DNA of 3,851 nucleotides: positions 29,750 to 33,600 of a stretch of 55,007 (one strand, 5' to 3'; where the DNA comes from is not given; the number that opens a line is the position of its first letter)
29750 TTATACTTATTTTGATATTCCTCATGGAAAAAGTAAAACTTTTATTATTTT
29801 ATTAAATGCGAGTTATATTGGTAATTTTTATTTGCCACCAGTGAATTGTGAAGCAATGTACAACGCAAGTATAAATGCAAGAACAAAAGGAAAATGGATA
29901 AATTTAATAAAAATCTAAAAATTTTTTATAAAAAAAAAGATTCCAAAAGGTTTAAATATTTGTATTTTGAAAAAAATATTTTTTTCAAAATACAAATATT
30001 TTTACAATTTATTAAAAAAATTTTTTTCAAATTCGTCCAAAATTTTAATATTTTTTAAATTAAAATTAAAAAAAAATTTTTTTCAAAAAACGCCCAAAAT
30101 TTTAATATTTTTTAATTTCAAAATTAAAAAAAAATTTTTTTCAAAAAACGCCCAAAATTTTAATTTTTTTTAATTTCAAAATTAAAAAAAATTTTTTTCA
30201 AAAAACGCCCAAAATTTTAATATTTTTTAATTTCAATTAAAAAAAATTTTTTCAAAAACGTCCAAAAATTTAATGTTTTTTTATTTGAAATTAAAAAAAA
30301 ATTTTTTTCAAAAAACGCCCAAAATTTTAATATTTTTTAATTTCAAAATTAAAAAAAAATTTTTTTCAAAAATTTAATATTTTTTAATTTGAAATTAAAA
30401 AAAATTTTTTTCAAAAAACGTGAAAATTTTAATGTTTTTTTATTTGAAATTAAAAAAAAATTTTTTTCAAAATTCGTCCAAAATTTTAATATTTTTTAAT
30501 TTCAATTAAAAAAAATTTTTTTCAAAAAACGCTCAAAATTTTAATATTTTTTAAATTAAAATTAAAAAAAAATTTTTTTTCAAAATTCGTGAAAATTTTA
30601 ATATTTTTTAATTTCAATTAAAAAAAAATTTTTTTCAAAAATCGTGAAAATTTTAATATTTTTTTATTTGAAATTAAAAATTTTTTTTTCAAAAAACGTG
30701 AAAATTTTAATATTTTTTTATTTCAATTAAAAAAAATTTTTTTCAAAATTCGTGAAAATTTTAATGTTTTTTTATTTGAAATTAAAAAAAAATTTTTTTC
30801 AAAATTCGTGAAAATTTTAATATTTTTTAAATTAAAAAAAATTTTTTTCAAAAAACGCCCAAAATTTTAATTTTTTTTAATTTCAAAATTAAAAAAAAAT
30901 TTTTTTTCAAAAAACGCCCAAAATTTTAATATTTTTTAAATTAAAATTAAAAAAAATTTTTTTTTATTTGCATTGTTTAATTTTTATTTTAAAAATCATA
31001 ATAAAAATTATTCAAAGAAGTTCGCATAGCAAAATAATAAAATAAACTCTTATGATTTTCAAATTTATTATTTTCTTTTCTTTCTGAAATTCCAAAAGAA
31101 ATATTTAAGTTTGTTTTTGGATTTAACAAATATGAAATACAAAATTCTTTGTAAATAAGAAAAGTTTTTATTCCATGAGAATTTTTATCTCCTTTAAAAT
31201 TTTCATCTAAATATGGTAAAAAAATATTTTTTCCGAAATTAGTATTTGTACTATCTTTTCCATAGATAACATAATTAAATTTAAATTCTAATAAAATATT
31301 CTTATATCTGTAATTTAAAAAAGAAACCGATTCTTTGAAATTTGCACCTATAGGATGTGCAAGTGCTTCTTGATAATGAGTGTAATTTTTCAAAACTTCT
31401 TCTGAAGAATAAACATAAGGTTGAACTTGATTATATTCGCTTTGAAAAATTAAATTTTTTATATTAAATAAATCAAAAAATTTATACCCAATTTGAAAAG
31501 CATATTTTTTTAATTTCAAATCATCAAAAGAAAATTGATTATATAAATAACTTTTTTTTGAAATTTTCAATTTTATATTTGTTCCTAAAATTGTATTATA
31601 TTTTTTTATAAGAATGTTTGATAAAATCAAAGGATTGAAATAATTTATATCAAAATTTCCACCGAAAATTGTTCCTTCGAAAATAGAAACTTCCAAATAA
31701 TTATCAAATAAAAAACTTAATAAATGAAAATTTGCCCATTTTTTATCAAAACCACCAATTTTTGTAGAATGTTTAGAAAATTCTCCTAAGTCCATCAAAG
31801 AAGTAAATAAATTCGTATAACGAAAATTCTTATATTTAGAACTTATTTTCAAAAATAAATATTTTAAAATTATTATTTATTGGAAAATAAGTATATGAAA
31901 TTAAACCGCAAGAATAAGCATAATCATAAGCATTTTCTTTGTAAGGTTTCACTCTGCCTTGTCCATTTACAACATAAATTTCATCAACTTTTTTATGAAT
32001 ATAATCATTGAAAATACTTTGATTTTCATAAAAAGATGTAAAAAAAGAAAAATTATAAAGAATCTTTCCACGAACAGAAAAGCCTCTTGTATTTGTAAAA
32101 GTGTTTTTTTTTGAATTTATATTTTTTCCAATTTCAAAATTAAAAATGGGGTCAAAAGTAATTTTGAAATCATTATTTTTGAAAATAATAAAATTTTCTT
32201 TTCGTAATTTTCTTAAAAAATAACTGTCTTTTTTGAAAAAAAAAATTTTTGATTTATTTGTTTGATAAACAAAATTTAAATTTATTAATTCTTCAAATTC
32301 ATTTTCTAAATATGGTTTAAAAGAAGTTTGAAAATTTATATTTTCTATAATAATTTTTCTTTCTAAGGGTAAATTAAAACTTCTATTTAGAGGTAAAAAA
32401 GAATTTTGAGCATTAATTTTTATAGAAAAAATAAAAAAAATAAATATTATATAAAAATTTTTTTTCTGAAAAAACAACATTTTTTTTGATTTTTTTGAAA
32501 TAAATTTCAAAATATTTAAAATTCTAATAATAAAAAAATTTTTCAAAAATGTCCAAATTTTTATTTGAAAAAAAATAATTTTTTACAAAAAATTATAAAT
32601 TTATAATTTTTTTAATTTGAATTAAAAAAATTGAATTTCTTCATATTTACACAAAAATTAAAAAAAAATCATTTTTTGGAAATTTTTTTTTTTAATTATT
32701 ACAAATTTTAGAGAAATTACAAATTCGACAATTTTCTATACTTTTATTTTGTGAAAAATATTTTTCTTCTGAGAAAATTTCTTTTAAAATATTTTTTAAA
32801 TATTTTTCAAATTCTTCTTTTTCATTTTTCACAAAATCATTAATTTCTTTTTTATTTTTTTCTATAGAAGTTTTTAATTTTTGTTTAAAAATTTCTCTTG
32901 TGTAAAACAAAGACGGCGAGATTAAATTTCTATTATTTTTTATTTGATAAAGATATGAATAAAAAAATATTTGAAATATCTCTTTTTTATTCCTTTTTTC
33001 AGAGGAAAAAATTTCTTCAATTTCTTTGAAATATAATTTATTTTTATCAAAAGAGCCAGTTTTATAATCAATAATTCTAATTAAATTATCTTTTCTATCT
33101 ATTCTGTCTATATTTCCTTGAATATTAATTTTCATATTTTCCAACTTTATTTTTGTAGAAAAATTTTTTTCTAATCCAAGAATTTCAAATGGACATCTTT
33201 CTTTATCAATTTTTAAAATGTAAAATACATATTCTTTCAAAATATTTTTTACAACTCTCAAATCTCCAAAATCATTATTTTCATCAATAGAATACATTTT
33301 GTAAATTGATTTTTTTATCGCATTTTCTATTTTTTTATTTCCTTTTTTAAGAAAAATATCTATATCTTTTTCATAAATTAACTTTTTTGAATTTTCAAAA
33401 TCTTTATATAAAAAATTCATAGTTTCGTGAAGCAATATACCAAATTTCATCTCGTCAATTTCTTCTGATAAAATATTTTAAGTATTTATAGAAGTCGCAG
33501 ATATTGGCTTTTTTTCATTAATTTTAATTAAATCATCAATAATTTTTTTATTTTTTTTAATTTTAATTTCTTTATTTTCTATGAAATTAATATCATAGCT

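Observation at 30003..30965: One family of 50-60-bp A/T tandem arrays fills about 15 intergenic regions, roughly a tenth of the window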

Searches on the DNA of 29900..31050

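Call 36: search_rna_families(source=window, start=29900, end=31050, threshold=evalue, max_evalue=1)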
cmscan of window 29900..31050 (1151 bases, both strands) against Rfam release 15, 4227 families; matches with E-value up to 1: 1.
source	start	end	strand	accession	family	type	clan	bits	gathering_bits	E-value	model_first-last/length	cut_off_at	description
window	29943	30007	-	RF01900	mir-2024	Gene; miRNA;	-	18.9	69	0.86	1-77/77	no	mir-2024 microRNA precursor family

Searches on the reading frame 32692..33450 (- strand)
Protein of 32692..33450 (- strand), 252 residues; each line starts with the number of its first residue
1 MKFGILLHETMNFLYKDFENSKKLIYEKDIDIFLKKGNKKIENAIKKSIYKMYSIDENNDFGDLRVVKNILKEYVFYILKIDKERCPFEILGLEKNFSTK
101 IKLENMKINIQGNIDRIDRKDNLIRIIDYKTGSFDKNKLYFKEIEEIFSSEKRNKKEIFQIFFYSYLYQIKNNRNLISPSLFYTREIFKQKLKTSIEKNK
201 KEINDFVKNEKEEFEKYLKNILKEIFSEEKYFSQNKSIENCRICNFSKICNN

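Call 8: search_protein_families(library=pfam, proteins=[window:32692-33450:-])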
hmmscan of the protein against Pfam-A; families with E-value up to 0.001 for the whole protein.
window:32692-33450:- (252 aa): 1 family
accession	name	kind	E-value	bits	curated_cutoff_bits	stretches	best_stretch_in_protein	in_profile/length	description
PF12705.13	PDDEXK_1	-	3.8e-19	70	22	1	3-251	37-247/247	PD-(D/E)XK nuclease superfamily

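Call 55: find_encoding_contigs(protein=window:32692-33450:-, flank=6000, max_places=6)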
Protein window:32692-33450:- (252 aa): no gene with exactly this product is on record in the collection.
